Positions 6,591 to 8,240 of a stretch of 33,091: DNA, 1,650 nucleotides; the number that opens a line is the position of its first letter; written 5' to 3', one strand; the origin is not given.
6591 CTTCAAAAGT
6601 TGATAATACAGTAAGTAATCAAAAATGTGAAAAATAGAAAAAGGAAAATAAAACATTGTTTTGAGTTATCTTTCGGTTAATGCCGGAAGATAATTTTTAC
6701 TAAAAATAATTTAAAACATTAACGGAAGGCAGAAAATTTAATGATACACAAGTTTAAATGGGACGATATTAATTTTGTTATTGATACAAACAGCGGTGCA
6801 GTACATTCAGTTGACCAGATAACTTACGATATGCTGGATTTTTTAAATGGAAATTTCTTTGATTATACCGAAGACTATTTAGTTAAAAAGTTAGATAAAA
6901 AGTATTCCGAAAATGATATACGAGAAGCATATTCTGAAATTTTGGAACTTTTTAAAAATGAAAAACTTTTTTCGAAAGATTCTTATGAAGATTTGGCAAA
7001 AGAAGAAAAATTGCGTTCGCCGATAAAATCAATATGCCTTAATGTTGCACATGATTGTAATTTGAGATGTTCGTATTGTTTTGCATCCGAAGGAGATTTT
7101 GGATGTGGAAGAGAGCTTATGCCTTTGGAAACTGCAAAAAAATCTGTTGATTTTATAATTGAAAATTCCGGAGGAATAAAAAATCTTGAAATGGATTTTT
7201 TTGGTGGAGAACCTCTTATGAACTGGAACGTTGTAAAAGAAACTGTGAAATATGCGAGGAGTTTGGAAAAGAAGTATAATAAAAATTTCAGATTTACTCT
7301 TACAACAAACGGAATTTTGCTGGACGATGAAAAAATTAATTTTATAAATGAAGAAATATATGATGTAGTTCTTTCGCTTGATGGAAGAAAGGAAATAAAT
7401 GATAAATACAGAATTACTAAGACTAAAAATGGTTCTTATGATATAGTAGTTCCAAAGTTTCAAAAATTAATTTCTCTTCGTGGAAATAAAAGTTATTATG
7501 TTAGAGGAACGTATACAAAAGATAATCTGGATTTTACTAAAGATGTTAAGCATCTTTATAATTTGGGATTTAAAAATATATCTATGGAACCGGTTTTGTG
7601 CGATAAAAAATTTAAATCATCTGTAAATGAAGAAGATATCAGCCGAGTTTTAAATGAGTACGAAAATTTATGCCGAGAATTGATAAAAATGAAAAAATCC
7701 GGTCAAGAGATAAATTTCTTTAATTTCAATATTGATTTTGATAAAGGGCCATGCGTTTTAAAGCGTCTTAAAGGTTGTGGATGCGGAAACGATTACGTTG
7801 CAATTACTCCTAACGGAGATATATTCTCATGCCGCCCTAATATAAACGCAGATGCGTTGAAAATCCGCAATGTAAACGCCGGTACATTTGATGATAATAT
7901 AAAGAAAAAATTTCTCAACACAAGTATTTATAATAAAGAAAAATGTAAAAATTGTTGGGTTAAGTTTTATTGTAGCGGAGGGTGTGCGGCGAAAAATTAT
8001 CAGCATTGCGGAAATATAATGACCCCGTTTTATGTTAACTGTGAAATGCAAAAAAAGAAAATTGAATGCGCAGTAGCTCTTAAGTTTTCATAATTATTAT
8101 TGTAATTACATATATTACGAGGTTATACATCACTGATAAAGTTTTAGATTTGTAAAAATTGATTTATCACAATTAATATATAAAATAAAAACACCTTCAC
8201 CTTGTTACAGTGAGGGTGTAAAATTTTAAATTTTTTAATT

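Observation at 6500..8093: SCIFF peptide with only four of its six defining cysteines, next to an apparently intact maturase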

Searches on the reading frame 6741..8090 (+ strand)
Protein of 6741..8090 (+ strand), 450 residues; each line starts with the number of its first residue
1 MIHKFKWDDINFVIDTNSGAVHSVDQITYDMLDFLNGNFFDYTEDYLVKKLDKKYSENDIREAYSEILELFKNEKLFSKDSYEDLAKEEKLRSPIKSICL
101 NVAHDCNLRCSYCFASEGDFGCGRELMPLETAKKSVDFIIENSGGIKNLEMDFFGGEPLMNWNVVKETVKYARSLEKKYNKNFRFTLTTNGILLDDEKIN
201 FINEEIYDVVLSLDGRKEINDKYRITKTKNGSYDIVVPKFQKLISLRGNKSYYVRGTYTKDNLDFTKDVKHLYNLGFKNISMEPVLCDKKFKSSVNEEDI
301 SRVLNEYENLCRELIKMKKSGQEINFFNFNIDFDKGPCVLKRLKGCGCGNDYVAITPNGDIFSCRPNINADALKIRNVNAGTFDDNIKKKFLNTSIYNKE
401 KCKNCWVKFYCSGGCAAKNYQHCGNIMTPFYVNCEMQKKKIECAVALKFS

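Call 3: search_protein_families(library=ncbifam, proteins=[window:6741-8090:+], max_evalue=0.01)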
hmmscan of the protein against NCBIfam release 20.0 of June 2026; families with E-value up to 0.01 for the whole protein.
window:6741-8090:+ (450 aa): 65 families (the best 25 are shown)
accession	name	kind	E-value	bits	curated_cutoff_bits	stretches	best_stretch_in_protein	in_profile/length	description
TIGR03974.1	rSAM_six_Cys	equivalog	1.2e-185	617.7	425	1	2-448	1-449/451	thioether cross-link-forming SCIFF peptide maturase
NF040492.1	not_ScfB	exception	2.8e-166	553.9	855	1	2-449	4-449/450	ScfB-related radical SAM/SPASM orphan maturase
TIGR04064.1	rSAM_nif11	equivalog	4.1e-78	263.1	518.7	1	3-445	5-430/459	nif11-like peptide radical SAM maturase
TIGR03906.1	quino_hemo_SAM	equivalog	4.2e-77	259.8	453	1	2-444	3-443/467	quinohemoprotein amine dehydrogenase maturation protein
NF047865.1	rSAM_PapB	equivalog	1.1e-75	255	340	1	95-429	2-330/330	PapB family radical SAM/SPASM ranthipeptide maturase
TIGR04068.1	rSAM_ocin_clost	equivalog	2.5e-45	155.2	500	1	1-442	1-447/462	Cys-rich peptide radical SAM maturase CcpM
NF035951.1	rSAM_RumMC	equivalog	1.1e-37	129.9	720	2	5-302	20-322/510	RumMC family radical SAM sactipeptide maturase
TIGR03978.1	rSAM_paired_1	equivalog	3e-34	118.6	370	1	80-439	66-442/466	His-Xaa-Ser system radical SAM maturase HxsB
TIGR04115.1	rSAM_Cxxx_rpt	equivalog_domain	1.5e-32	113.5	350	1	96-441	2-353/359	radical SAM peptide maturase, CXXX-repeat target family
TIGR04163.1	rSAM_cobopep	equivalog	6.2e-31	107.6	375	1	82-446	50-417/428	peptide-modifying radical SAM enzyme CbpB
TIGR03942.1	sulfatase_rSAM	equivalog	8e-31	107.4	349.45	1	102-427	7-336/363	anaerobic sulfatase maturase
NF038170.1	lachnocin_rSAM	equivalog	3.3e-28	98.7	550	1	52-412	35-392/440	lachnocin radical SAM maturase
NF041298.1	rSAM_mat_DynA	equivalog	3.4e-28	98.7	450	1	103-431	8-337/356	dynobactin maturation radical SAM/SPASM protein DynA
NF038107.1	rSAM_NF038107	equivalog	1.1e-26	93.7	600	1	56-424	39-409/444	Cys-every-fifth radical SAM/SPASM peptide maturase CefB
TIGR04280.1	geopep_mat_rSAM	hypoth_equivalog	1.2e-26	93.7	400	1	87-428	75-405/428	geopeptide radical SAM maturase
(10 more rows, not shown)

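Call 4: search_protein_families(library=pfam, proteins=[window:6741-8090:+], max_evalue=0.01)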
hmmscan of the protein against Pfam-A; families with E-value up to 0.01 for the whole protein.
window:6741-8090:+ (450 aa): 3 families
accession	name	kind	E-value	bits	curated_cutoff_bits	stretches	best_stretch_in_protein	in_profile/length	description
PF04055.27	Radical_SAM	-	5.7e-15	56.3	29.5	1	101-245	2-138/166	Radical SAM superfamily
PF13353.11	Fer4_12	-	2.1e-09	38.2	22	1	102-233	11-132/137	4Fe-4S single cluster domain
PF13186.11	SPASM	-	0.0054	17.4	21.5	0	346-406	1-67/67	Iron-sulfur cluster-binding domain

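Call 5: search_solved_structures(query=window:6741-8090:+, show_alignments=2, max_evalue=1e-10)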
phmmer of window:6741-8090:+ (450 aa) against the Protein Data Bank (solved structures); distinct sequences matched with E-value up to 1e-10: 3.
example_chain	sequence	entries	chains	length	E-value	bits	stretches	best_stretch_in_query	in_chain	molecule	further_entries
5wgg_A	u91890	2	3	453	1.6e-147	495.4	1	1-448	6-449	Radical SAM domain protein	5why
8vpo_A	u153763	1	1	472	7.3e-14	54.9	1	5-440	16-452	Radical SAM core domain-containing protein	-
9gm3_A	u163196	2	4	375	3.8e-12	49.3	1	98-236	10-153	ChlB radical SAM domain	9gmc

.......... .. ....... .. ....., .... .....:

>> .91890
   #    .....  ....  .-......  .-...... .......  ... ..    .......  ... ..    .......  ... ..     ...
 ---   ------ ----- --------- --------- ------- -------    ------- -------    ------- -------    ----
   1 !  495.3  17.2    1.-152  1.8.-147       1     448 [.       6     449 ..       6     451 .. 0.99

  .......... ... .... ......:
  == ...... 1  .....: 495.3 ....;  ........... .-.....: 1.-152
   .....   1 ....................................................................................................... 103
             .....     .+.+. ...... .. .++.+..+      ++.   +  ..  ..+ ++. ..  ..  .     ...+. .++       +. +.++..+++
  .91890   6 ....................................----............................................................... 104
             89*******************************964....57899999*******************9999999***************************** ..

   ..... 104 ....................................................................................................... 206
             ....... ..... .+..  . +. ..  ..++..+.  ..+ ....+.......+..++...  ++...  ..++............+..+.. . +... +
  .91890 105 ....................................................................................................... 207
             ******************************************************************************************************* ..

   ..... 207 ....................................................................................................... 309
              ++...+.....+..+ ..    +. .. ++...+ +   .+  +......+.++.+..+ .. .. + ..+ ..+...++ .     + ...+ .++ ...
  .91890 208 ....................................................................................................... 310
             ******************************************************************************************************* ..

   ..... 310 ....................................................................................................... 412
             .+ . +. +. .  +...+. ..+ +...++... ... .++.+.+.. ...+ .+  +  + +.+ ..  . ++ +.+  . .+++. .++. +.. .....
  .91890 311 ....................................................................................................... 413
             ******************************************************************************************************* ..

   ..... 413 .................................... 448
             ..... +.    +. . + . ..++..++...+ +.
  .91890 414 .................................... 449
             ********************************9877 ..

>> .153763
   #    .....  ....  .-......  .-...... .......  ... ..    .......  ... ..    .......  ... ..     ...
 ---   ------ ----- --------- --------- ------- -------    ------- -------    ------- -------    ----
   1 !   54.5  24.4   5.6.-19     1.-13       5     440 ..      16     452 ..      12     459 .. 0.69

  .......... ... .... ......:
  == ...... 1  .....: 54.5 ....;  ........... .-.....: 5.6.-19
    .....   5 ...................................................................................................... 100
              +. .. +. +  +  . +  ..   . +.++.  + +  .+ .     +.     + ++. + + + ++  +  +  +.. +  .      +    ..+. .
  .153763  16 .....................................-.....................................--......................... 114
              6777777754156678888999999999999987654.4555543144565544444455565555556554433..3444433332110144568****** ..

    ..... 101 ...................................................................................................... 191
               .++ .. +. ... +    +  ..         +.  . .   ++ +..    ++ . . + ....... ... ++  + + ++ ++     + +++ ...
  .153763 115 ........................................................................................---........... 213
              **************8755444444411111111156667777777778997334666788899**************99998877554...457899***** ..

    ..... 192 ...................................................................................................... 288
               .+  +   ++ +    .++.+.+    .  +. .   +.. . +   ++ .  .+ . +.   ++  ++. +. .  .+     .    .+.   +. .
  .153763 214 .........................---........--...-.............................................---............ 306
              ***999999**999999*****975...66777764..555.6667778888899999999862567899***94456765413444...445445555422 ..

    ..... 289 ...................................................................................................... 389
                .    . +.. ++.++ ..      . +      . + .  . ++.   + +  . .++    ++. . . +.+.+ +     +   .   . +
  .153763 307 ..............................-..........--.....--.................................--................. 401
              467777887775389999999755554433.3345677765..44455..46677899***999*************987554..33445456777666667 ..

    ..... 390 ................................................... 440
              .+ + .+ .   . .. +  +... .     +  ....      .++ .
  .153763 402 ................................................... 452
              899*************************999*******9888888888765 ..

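Call 10: find_related_loci(query=window:6741-8090:+, collection=genome_contigs, flank=2500)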
Query window:6741-8090:+ (450 aa) in genome_contigs; peptide patterns used: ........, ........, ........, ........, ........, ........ (x = any residue, [..] = any of these).
127 stretches matched a pattern; 64 encode a relative of the query (tblastn E <= 1e-3); 64 distinct loci.
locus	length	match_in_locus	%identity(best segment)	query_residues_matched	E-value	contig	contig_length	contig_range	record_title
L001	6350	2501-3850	90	1-450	0e+0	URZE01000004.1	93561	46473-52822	uncultured Ruminococcaceae bacterium isolate UMGS1491 genome assembly, contig: NODE_184_length_93561_cov_14.706842, whol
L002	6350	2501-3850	90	1-450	0e+0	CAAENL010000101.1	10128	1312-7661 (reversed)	MAG TPA_asm: Clostridia bacterium, isolate HGM12779, WGS project CAAENL010000000 data, contig: ERS537310_15_k99_85881, w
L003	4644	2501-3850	90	1-450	0e+0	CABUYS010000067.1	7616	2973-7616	MAG TPA_asm: uncultured Ruminococcaceae bacterium isolate MGYG-HGUT-04496 genome assembly, contig: GUT_GENOME278232_67,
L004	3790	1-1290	93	21-450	0e+0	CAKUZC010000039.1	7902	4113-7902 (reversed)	MAG: uncultured Eubacteriales bacterium isolate REFINED_METABAT215_TOP10_CONTIGS_1500_ASSEMBLY_K77_MERGED__Hadza_MoBio_C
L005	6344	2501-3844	76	1-447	0e+0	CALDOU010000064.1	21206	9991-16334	MAG TPA_asm: uncultured Clostridia bacterium isolate SRR6425755_bin.100_CONCOCT_v1.1_MAG genome assembly, contig: ERZ176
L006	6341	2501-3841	72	1-447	0e+0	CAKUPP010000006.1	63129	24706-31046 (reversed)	MAG: uncultured Eubacteriales bacterium isolate REFINED_METABAT215_TOP10_CONTIGS_1500_ASSEMBLY_K77_MERGED__Hadza_MoBio_h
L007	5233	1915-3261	71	1-449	0e+0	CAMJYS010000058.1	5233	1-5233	MAG: uncultured Clostridia bacterium isolate SRR14812375_bin.4_metaWRAP_v1.3_MAG genome assembly, contig: ERZ12298793.52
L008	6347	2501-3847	71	1-449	0e+0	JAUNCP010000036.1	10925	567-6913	MAG: Clostridia bacterium isolate S22M_St_34 NODE_3200_length_10925_cov_6.078657, whole genome shotgun sequence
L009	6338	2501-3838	65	1-446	0e+0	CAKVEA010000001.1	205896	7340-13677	MAG: uncultured Eubacteriales bacterium isolate REFINED_METABAT215_TOP10_CONTIGS_1500_ASSEMBLY_K77_MERGED__Hadza_PheChl_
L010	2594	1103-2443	56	1-448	0e+0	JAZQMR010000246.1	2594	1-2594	MAG: Acutalibacteraceae bacterium isolate T1900044605_TS20190071.MAGScoT_cleanbin_000018 SGB_729_k141_1754528, whole gen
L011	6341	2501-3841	56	1-448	8e-178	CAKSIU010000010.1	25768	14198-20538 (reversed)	MAG: uncultured Eubacteriales bacterium isolate REFINED_METABAT215_TOP10_CONTIGS_1500_ASSEMBLY_K77_MERGED__Hadza_MoBio_h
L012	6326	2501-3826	56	1-443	3e-175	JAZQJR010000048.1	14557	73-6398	MAG: Acutalibacteraceae bacterium isolate T1900044620_TS20190086.MAGScoT_cleanbin_000023 SGB_870_k141_314263, whole geno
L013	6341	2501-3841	52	1-448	5e-155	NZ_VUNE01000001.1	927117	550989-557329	Peptostreptococcus porci strain WCA-SAB-591-4A-A seq1, whole genome shotgun sequence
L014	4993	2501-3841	51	1-448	1e-155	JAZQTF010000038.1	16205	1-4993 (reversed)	MAG: Acutalibacteraceae bacterium isolate T1900045192_TC20190188.MAGScoT_cleanbin_000008 SGB_5295_k141_1260919, whole ge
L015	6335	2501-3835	49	1-448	6e-150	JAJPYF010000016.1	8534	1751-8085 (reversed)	MAG: Clostridiales bacterium isolate AH.5_3 NODE_1038_length_8534_cov_5.472815, whole genome shotgun sequence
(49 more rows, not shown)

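Call 13: find_homologous_proteins(query=window:6741-8090:+, max_evalue=1e-100)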
Query window:6741-8090:+ (450 aa): 7973 proteins with E <= 1e-100 among 8000 candidates; the best 120 are listed.
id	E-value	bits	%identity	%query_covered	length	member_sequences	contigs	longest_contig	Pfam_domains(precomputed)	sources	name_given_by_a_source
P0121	2.8e-288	974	94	100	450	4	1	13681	PF04055.28,PF13353.12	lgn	-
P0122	2.0e-287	972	94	100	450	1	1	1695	PF04055.28,PF13353.12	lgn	-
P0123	1.5e-286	969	94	100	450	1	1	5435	PF04055.28,PF13353.12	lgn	-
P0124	2.2e-285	965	93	100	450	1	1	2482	PF04055.28,PF13353.12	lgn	-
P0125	3.9e-285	964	93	100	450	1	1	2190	PF04055.28,PF13353.12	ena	-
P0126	1.2e-284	962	93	100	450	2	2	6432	PF04055.28,PF13353.12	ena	-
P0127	1.2e-280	949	91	100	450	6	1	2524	PF13186.12,PF04055.28,PF13353.12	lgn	-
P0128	1.6e-278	942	90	100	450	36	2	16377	PF13186.12,PF04055.28,PF13353.12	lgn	-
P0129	8.1e-277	937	90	100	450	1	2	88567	PF04055.28,PF13353.12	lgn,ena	-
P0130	1.4e-276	936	90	100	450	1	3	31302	PF04055.28,PF13353.12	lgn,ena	-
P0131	1.9e-276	935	90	100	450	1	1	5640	PF04055.28,PF13353.12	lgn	-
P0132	2.8e-276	935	90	100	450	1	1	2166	PF04055.28,PF13353.12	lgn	-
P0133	3.4e-276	935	90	100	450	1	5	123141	PF04055.28,PF13353.12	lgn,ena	-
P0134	3.7e-276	934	90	100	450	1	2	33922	PF04055.28,PF13353.12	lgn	-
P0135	4.1e-276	934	90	100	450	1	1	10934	PF04055.28,PF13353.12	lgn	-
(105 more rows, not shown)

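Call 34: list_cluster_members(proteins=[window:6741-8090:+, window:3695-6346:-, window:8482-10827:-, window:12053-13552:+])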
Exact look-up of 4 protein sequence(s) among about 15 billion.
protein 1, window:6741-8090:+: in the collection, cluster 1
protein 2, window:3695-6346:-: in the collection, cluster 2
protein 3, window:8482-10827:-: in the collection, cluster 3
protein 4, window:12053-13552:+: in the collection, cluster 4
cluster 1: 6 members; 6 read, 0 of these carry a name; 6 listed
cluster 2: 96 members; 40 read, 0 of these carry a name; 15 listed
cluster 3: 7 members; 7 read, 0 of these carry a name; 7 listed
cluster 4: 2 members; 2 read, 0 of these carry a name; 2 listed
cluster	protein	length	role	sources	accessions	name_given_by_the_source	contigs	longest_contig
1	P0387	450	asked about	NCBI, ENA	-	-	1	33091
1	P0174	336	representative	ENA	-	-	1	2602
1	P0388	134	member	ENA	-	-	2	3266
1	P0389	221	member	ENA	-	-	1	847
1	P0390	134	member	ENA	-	-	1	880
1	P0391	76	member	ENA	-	-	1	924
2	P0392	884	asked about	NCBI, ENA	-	-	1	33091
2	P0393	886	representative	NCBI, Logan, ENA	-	-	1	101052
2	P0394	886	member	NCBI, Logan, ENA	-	-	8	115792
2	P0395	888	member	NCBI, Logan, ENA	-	-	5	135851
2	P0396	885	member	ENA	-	-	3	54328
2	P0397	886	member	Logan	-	-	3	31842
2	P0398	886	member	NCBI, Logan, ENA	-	-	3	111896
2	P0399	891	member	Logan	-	-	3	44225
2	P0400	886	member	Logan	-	-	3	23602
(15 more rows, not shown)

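Call 72: find_related_loci(query=A3, collection=metagenome_contigs, flank=700)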
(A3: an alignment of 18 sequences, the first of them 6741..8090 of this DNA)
Query A3 (450 aa) in metagenome_contigs; peptide patterns used: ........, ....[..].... (x = any residue, [..] = any of these).
600 stretches matched a pattern (row limit reached: there are more); 595 encode a relative of the query (tblastn E <= 1e-3); the best 80 are kept; 80 distinct loci.
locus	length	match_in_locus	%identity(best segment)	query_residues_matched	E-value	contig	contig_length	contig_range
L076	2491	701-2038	54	1-448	7e-174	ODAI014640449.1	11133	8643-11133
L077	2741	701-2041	54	1-448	6e-169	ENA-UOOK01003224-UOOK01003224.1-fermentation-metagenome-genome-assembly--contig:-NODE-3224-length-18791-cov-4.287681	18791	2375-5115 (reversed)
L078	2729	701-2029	53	1-448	8e-172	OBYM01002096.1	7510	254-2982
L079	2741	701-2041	54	1-448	4e-168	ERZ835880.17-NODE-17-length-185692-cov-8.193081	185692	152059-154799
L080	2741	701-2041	54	1-448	2e-168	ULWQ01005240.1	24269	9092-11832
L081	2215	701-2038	54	1-448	1e-172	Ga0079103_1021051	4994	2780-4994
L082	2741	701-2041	54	1-448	3e-166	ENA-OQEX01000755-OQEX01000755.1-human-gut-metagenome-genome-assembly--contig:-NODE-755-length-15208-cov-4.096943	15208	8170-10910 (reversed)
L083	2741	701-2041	53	1-448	4e-166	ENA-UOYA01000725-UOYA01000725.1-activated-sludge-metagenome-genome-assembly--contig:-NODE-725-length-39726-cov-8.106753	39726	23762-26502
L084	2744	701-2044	53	1-448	5e-166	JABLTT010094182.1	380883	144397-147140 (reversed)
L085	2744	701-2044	53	1-448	5e-166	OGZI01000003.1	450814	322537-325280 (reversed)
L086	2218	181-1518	52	1-448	4e-172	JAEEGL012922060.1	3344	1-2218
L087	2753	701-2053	52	1-448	1e-167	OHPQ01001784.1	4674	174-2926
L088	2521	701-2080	50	1-448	4e-167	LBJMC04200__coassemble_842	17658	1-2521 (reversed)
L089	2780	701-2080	51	1-448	5e-163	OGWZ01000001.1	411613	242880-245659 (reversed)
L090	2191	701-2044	53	1-448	8e-168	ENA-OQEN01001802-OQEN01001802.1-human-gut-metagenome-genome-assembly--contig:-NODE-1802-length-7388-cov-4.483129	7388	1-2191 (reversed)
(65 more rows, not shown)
